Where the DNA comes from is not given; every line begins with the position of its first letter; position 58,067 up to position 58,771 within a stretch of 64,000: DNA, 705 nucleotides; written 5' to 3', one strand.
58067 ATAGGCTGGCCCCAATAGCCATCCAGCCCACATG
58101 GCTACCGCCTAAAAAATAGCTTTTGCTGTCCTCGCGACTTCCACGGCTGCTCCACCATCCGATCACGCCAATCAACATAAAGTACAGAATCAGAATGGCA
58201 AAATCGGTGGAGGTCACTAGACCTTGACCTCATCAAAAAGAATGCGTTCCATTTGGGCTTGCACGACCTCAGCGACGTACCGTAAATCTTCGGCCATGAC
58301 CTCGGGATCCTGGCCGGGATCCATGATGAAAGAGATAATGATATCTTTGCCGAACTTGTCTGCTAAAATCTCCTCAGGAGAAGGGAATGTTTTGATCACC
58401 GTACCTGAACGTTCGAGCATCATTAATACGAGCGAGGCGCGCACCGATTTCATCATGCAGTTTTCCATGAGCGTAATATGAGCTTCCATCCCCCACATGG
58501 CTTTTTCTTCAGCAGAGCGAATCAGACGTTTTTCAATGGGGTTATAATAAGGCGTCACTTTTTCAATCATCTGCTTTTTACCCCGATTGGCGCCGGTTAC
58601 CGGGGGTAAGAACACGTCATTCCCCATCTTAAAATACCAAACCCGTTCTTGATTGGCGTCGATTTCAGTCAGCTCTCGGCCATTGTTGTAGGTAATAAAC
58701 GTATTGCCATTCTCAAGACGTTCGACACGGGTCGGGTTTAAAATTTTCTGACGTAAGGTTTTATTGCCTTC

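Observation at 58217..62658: Giant cytoplasmic multi-propeller NHL protein coupled to a sodium:solute symporter and preceded by an AtpZ-like mini-protein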

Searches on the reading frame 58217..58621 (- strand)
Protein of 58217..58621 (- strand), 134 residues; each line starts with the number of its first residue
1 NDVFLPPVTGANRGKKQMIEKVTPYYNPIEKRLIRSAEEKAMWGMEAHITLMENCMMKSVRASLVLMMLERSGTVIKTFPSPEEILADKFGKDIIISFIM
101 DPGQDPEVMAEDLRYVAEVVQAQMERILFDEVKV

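Call 27: predict_structure(alignment_id=A2)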
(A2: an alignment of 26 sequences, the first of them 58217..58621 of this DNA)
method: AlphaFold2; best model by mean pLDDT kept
length: 134 residues; sequences in the alignment: 26
mean_pLDDT: 85.0   pTM: 0.76
mean pLDDT of the five models: 85.0, 84.4, 84.4, 84.3, 83.7
residues with pLDDT >= 90: 89; 70-90: 20; 50-70: 14; < 50: 11
segments of 3 or more residues with pLDDT < 50: 12-15
pLDDT, mean of each block of 10 residues (from residue 1): 50 49 87 90 94 90 96 95 89 95 95 96 92 52
secondary structure, 60 per line:
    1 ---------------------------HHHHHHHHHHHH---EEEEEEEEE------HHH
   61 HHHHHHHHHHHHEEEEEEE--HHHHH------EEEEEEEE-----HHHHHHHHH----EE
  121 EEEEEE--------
elements in order: H28-39 E43-51 H58-72 E73-79 H82-86 E93-100 H106-114 E119-126
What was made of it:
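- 58238..58495 (-): CheA-type P2 (CheY/response-regulator-binding) domain, aa 1287-1372. AF2 pLDDT 85 (call 27).
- pLDDT is about 50 for aa 1245-1264 (call 27).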

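Call 29: fold_search(model_id=the predicted structure, library=pdb)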
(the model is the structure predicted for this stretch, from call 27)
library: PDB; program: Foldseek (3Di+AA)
matches with E <= 10: 1423; with E <= 0.001: 1
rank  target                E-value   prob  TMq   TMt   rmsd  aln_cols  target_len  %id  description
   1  1u0s_A                1.2e-07  1.00  0.59  0.89   1.4        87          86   28  Chemotaxis kinase CheA P2 domain in complex with response regulator CheY from the thermophile thermotoga maritima (released 2004-08-10)
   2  2j5a                  1.2e-03  1.00  0.48  0.60   6.9       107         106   14  Folding of S6 structures with divergent amino-acid composition: pathway flexibility within partly overlapping foldons (released 2006-10-25)
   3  2bvz                  3.6e-03  1.00  0.50  0.67   6.7       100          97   17  Mutant of the Ribosomal Protein S6 (released 2005-10-26)
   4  1qjh                  3.8e-03  1.00  0.48  0.66   6.6        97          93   15  Protein Aggregation and Alzheimer's Disease: Crystallographic Analysis of the Phenomenon. Engineered version of the ribo (released 2000-06-29)
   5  4v8a_CF               3.8e-03  1.00  0.43  0.56   6.8       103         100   14  The structure of thermorubin in complex with the 70S ribosome from Thermus thermophilus. (released 2014-07-09)
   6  4v8i_CF               4.3e-03  1.00  0.47  0.62   5.7       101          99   16  Crystal structure of YfiA bound to the 70S ribosome. (released 2014-07-09)
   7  1fjg_F                4.9e-03  1.00  0.42  0.54   6.7        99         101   14  STRUCTURE OF THE THERMUS THERMOPHILUS 30S RIBOSOMAL SUBUNIT IN COMPLEX WITH THE ANTIBIOTICS STREPTOMYCIN, SPECTINOMYCI (released 2000-09-25)
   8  1cqm_A                5.9e-03  1.00  0.50  0.66   5.9       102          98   17  PROTEIN AGGREGATION AND ALZHEIMER'S DISEASE: CRYSTALLOGRAPHIC ANALYSIS OF THE PHENOMENON. ENGINEERED VERSION OF THE RI (released 2000-09-08)
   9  1ris                  6.2e-03  1.00  0.50  0.67   5.9       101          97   17  CRYSTAL STRUCTURE OF THE RIBOSOMAL PROTEIN S6 FROM THERMUS THERMOPHILUS (released 1994-09-30)
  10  8fmw_F                7.1e-03  1.00  0.47  0.63   6.5       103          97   14  The structure of a hibernating ribosome in the Lyme disease pathogen (released 2023-11-08)
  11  2bxj_A                7.1e-03  1.00  0.44  0.58   6.2       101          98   14  Double Mutant of the Ribosomal Protein S6 (released 2005-10-26)
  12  6i6e                  7.5e-03  1.00  0.48  0.65   5.6       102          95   15  Circular permutant of ribosomal protein S6, swap strand 1 , L10A mutant (released 2019-11-27)
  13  1lou                  8.5e-03  1.00  0.50  0.67   5.8       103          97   14  RIBOSOMAL PROTEIN S6 (released 1998-11-30)
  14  1g1x_A                9.0e-03  1.00  0.46  0.60   5.8       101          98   16  STRUCTURE OF RIBOSOMAL PROTEINS S15, S6, S18, AND 16S RIBOSOMAL RNA (released 2000-10-30)
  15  2cad_A                1.0e-02  0.99  0.44  0.45  11.9       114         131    8  NikR from Helicobacter pylori in closed trans-conformation and nickel bound to 2F, 2X and 2I sites. (released 2006-07-17)
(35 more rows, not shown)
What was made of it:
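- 58238..58495 (-): Foldseek 1u0s_A: TM 0.89, rmsd 1.4 (call 29).
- On P2 domain (Pfam PF07194): 1u0s_A: TM 0.89, rmsd 1.4 (call 29).
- The AF2 model (pLDDT 85, call 27) superposes on 1u0s_A with TM 0.89 and rmsd 1.4 Å (call 29).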

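Call 30: search_protein_families(library=pfam, alignment_id=A2, max_evalue=0.01)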
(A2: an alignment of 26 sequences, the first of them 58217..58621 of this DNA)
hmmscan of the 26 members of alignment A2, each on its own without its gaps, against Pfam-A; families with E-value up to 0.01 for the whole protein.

A. member 1, window:58217-58621:- (134 aa): 1 family
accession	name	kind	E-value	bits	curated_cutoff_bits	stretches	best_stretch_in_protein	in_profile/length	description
PF07194.16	P2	-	2.2e-15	56.9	23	1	46-123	3-78/81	P2 response regulator binding domain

B. families by the number of members that match (of 26 scanned): 1 family
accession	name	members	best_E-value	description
PF07194.16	P2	26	1.2e-20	P2 response regulator binding domain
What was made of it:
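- On P2 domain (Pfam PF07194): 26 of 26 family members match (call 30).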

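Call 32: find_homologous_proteins(query=A2, max_evalue=0.001)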
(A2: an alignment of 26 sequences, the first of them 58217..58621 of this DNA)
Query A2 (26 sequences) (134 aa, profile of the alignment): 4 proteins with E <= 0.001 among 6264 candidates.
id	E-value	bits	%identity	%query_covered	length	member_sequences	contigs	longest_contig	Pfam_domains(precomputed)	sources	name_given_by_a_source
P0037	1.4e-55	205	60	98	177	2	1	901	PF07194.17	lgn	-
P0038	2.9e-44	168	39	92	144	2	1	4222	PF07194.17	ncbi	ncbi:MAG: hypothetical protein ACAI44_08060, partial [Candidatus Sericytochromatia bacterium]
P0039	1.9e-36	143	76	65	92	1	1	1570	PF07194.17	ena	-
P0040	1.1e-27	115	59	56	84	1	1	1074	PF07194.17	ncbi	-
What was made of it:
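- Tried and rejected: The word-indexed protein search with the P2 alignment returned only 4 fragments (call 32).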

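Call 34: search_solved_structures(query=A2, max_evalue=1, show_alignments=3)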
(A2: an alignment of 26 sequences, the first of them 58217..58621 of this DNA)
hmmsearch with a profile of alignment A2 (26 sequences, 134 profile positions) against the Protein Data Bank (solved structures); distinct sequences matched with E-value up to 1: 1.
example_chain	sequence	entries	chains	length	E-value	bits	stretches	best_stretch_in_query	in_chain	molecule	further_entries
1u0s_A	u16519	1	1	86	3.4e-09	40.1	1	44-126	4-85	Chemotaxis protein cheA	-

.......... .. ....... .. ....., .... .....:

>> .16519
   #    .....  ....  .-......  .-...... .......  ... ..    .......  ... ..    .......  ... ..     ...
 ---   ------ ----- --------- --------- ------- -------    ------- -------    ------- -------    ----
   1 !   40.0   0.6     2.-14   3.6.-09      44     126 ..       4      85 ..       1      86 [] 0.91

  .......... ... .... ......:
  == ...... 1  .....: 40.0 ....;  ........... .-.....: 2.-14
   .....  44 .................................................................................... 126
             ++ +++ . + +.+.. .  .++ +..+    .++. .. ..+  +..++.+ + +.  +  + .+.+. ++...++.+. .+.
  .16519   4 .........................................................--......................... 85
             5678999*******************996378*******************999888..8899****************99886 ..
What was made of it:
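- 58238..58495 (-): Profile against 1u0s_A: E 3.4e-9 (call 34).
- The family profile matches T. maritima CheA P2 (1U0S) at E 3.4e-9 over residues 4-85 of 86 (call 34).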

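Call 42: search_protein_representatives(alignment_id=A2)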
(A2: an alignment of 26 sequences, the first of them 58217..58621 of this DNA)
Query: 26 sequences, 134 profile positions. Proteins with E-value up to 0.001 (for the whole library): 633; up to 1e-10: 130; up to 1e-30: 8. The best 150 are listed.
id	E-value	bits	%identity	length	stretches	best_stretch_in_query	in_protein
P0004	7.1e-61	220.3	-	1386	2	1-132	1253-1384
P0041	5.0e-49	182.0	-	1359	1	1-131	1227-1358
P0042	9.2e-41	155.2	-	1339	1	1-125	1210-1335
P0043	6.8e-40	152.4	-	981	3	12-128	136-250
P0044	1.1e-36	142.1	-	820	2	25-125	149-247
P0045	3.5e-36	140.4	-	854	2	22-124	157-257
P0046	3.2e-34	134.1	-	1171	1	1-127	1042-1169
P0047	4.7e-31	123.8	-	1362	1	17-125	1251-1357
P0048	6.2e-29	117.0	-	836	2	19-124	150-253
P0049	1.1e-28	116.1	-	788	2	29-127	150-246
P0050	2.5e-28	115.0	-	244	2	23-130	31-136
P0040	3.6e-28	114.5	-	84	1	57-131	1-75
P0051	1.4e-26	109.3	-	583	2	34-129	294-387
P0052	1.6e-26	109.1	-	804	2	15-122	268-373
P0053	2.2e-24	102.3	-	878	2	31-125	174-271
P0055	2.8e-23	98.7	-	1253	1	12-127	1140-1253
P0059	1.2e-19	86.9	-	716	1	23-127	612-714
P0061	4.6e-19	85.0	-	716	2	33-126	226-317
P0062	4.7e-19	85.0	-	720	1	22-129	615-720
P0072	1.0e-16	77.4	-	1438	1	28-127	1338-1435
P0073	1.6e-16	76.8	-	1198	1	18-124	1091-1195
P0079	2.3e-15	73.1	-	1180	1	23-130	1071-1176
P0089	6.3e-14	68.4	-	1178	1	25-124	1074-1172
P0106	4.5e-13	65.6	-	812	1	24-125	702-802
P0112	7.4e-13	64.9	-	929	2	39-130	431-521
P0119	1.4e-12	64.0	-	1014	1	22-125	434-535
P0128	2.7e-12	63.1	-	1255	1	25-125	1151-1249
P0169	1.1e-10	57.9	-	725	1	27-131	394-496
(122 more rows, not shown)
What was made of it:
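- An exhaustive profile search found 633 P2-bearing proteins (call 42).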

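Call 43: search_protein_families(library=pfam, proteins=[P0043, P0044, P0059, P0062, P0106, P0051, P0112, P0119, P0169, P0073], max_evalue=0.001)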
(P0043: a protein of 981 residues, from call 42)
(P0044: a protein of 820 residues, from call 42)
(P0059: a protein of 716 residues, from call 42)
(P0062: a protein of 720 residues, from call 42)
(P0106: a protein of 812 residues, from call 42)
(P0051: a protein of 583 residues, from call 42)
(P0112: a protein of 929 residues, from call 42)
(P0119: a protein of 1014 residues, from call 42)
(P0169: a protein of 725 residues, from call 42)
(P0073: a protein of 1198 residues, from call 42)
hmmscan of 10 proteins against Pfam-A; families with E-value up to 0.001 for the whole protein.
P0043 (981 aa): 5 families
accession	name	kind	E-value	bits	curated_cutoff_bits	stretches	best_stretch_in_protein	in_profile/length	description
PF07194.16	P2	-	5.3e-46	155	23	3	420-493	4-77/81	P2 response regulator binding domain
PF01584.24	CheW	-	1.3e-22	80.3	23.5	1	843-980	1-133/138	CheW-like domain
PF01627.28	Hpt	-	1.9e-17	63.7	24.6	1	6-96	2-81/84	Hpt domain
PF02518.31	HATPase_c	-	8.3e-15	55.6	26.4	1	699-838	4-110/111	Histidine kinase-, DNA gyrase B-, and HSP90-like ATPase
PF02895.20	H-kinase_dim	-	1.2e-14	54.9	23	1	592-650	2-67/68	Signal transducing histidine kinase, homodimeric domain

P0044 (820 aa): 5 families
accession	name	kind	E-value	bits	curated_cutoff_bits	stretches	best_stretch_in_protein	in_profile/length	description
PF07194.16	P2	-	3.5e-43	146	23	2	169-247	2-80/81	P2 response regulator binding domain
PF01584.24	CheW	-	1.3e-23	83.6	23.5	1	694-819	2-133/138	CheW-like domain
PF02518.31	HATPase_c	-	4.1e-18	66.3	26.4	1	550-688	5-110/111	Histidine kinase-, DNA gyrase B-, and HSP90-like ATPase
PF01627.28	Hpt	-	4.4e-18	65.7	24.6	1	5-102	1-81/84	Hpt domain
PF02895.20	H-kinase_dim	-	2.6e-13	50.6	23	1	442-500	2-67/68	Signal transducing histidine kinase, homodimeric domain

P0059 (716 aa): 2 families
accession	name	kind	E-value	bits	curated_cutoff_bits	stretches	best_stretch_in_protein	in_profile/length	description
PF00027.35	cNMP_binding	-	1.6e-21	76.5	27.5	1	461-542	2-88/89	Cyclic nucleotide-binding domain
PF07194.16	P2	-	1.2e-18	67.4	23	1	633-710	1-78/81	P2 response regulator binding domain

P0062 (720 aa): 3 families
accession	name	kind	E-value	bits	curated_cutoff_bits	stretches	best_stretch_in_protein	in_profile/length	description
PF00027.35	cNMP_binding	-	9.1e-22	77.3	27.5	1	469-549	2-87/89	Cyclic nucleotide-binding domain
PF07194.16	P2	-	1.9e-16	60.3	23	1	638-716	2-80/81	P2 response regulator binding domain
PF01436.27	NHL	-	3.9e-07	30.2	20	0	274-298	1-25/28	NHL repeat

P0106 (812 aa): 2 families
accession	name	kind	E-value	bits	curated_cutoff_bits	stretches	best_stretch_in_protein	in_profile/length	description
PF07194.16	P2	-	5.6e-17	62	23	1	723-802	2-80/81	P2 response regulator binding domain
PF00027.35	cNMP_binding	-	3.8e-16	59.3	27.5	1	536-620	2-89/89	Cyclic nucleotide-binding domain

P0051 (583 aa): 3 families
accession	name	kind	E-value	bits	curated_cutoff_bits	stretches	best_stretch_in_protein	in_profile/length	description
PF07194.16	P2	-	2.2e-48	162.6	23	2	182-261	1-80/81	P2 response regulator binding domain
PF02895.20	H-kinase_dim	-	3.9e-19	69.3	23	1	430-497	1-67/68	Signal transducing histidine kinase, homodimeric domain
PF01627.28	Hpt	-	1.3e-17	64.2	24.6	1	8-100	1-82/84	Hpt domain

P0112 (929 aa): 5 families
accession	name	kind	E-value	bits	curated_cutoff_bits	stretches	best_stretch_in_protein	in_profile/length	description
PF07194.16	P2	-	2.1e-32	111.4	23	2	437-516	2-80/81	P2 response regulator binding domain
PF01584.24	CheW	-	4.9e-25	88.2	23.5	1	804-929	1-133/138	CheW-like domain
PF01627.28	Hpt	-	3.1e-19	69.4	24.6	1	6-104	1-80/84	Hpt domain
PF02895.20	H-kinase_dim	-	1.1e-17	64.6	23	1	552-612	1-68/68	Signal transducing histidine kinase, homodimeric domain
PF02518.31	HATPase_c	-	3.2e-16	60.2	26.4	1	660-799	4-110/111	Histidine kinase-, DNA gyrase B-, and HSP90-like ATPase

P0119 (1014 aa): 5 families
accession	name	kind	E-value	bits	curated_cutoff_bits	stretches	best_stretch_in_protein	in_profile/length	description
PF01627.28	Hpt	-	2.5e-57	191.5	24.6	3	153-242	1-79/84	Hpt domain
PF01584.24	CheW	-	9.7e-26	90.5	23.5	1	870-997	2-135/138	CheW-like domain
PF07194.16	P2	-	1.5e-20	73.5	23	1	457-534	2-79/81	P2 response regulator binding domain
PF02518.31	HATPase_c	-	2.1e-18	67.2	26.4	1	724-864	3-110/111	Histidine kinase-, DNA gyrase B-, and HSP90-like ATPase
PF02895.20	H-kinase_dim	-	5.1e-18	65.7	23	1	609-676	1-67/68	Signal transducing histidine kinase, homodimeric domain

P0169 (725 aa): 8 families
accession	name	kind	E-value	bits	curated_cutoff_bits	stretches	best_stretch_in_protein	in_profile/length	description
PF01739.24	CheR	-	3.7e-57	193.4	27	1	75-274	2-190/195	CheR methyltransferase, SAM binding domain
PF07194.16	P2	-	3.6e-24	85.1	23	1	411-490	1-80/81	P2 response regulator binding domain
PF02895.20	H-kinase_dim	-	1.7e-11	44.8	23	1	528-586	2-67/68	Signal transducing histidine kinase, homodimeric domain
PF02518.31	HATPase_c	-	4.8e-05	24.2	26.4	1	637-695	6-56/111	Histidine kinase-, DNA gyrase B-, and HSP90-like ATPase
PF07719.23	TPR_2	-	6.1e-05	23.3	27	0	336-364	5-33/34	Tetratricopeptide repeat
PF00515.34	TPR_1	-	6.9e-05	22.9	27.8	0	339-363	8-32/34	Tetratricopeptide repeat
PF14559.12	TPR_19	-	0.00012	22.7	25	1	346-384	5-43/68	Tetratricopeptide repeat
PF03705.20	CheR_N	-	0.00082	19.5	27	0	10-54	5-49/53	CheR methyltransferase, all-alpha domain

P0073 (1198 aa): 2 families
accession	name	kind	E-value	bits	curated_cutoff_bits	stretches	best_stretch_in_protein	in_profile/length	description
PF00027.35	cNMP_binding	-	2e-15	57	27.5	1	942-1026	2-89/89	Cyclic nucleotide-binding domain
PF07194.16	P2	-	2e-14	53.9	23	1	1118-1195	2-79/81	P2 response regulator binding domain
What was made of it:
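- On CheA histidine kinase: They are readily found in CheAs scanned the same way (call 43).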

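Call 44: list_cluster_members(proteins=[P0043, P0044, P0045, P0059, P0062, P0073, P0106, P0046, P0055, P0072])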
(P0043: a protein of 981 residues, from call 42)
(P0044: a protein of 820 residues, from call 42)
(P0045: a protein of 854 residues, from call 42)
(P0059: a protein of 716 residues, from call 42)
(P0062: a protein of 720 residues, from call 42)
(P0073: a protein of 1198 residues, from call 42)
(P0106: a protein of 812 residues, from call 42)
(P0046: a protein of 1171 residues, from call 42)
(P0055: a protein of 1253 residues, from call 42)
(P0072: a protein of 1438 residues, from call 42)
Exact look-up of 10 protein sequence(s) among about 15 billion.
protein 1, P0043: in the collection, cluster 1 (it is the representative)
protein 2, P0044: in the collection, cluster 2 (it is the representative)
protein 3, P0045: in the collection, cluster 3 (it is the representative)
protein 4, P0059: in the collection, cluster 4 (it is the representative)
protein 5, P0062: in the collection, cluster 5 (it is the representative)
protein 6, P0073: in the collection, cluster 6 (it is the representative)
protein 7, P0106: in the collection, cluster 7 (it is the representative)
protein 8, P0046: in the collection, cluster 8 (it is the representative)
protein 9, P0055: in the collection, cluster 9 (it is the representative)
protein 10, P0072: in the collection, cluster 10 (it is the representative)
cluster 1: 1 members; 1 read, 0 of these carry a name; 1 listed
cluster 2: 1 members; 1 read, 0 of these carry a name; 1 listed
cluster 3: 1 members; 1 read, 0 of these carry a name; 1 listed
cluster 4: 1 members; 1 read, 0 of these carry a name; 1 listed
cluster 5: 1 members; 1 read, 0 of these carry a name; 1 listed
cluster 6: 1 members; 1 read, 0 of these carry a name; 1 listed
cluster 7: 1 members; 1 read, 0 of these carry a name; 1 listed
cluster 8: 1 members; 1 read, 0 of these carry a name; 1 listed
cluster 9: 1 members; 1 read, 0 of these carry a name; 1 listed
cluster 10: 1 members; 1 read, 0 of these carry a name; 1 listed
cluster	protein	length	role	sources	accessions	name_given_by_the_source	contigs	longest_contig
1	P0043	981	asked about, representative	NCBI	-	-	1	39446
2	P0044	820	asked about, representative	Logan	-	-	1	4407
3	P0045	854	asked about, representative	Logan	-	-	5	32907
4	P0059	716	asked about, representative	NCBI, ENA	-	-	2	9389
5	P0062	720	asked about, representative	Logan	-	-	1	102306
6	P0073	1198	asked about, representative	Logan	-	-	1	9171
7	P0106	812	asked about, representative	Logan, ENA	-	-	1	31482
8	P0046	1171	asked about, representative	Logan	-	-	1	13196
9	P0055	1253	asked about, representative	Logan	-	-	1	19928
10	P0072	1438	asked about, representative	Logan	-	-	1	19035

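Call 45: find_encoding_contigs(protein=P0043, flank=10000, max_places=1)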
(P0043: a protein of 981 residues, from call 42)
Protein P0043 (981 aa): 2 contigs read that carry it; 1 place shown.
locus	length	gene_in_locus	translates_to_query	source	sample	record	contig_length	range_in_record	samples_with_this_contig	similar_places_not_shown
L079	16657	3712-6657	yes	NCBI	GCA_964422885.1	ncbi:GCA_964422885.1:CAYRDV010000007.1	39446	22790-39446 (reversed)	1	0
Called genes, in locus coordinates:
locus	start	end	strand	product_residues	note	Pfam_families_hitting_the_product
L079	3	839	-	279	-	?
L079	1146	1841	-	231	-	PF02463:SMC_N (weak), PF00005:ABC_tran, PF13304:AAA_21 (faint)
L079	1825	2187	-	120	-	-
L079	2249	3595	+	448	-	PF05192:MutS_III, PF00488:MutS_V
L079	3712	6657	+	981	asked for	PF01627:Hpt, PF07194:P2, PF02895:H-kinase_dim, PF02518:HATPase_c, PF01584:CheW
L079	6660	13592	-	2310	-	PF04357:TamB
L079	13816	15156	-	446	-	PF13385:Laminin_G_3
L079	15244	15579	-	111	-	PF01638:HxlR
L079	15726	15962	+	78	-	PF09360:zf-CDGSH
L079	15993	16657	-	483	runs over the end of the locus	PF06808:DctM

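Call 46: find_encoding_contigs(protein=P0062, flank=10000, max_places=1)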
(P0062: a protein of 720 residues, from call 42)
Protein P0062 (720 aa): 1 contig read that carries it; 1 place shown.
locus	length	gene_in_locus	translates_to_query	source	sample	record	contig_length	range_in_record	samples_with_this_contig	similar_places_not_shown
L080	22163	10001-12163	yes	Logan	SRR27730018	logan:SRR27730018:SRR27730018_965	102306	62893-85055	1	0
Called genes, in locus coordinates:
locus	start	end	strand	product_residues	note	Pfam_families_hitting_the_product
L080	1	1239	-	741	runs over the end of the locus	PF01627:Hpt, PF02895:H-kinase_dim, PF02518:HATPase_c, PF01584:CheW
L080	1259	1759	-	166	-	-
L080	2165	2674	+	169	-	PF01661:Macro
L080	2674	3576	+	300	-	PF00561:Abhydrolase_1, PF12146:Hydrolase_4, PF12697:Abhydrolase_6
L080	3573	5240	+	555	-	PF00501:AMP-binding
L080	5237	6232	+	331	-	PF01073:3Beta_HSD, PF01370:Epimerase, PF02719:Polysacc_synt_2 (weak), PF04321:RmlD_sub_bind, PF05368:NmrA (weak), PF13460:NAD_binding_10, PF16363:GDP_Man_Dehyd, PF07993:NAD_binding_4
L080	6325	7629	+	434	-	PF00202:Aminotran_3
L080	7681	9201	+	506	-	PF01266:DAO (weak), PF01494:FAD_binding_3 (weak), PF13450:NAD_binding_8, PF01593:Amino_oxidase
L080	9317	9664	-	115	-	PF28289:BV97_02767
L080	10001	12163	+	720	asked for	PF01436:NHL (faint), PF00027:cNMP_binding, PF07194:P2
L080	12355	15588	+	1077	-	PF00930:DPPIV_N (faint), PF26549:Tricorn_N, PF07676:PD40 (faint), PF26550:Tricorn_2nd, PF14684:Tricorn_C1, PF14685:PDZ_Tricorn, PF03572:Peptidase_S41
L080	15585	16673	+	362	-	PF00514:Arm (faint), PF12717:Cnd1 (faint), PF13513:HEAT_EZ (faint), PF01347:TPR_Vitellogenin (faint), PF13646:HEAT_2, PF02985:HEAT (weak), PF03130:HEAT_PBS (weak), PF13646:HEAT_2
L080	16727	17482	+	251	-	PF05154:TM2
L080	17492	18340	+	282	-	PF09678:Caa3_CtaG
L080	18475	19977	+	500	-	PF13482:RNase_H_2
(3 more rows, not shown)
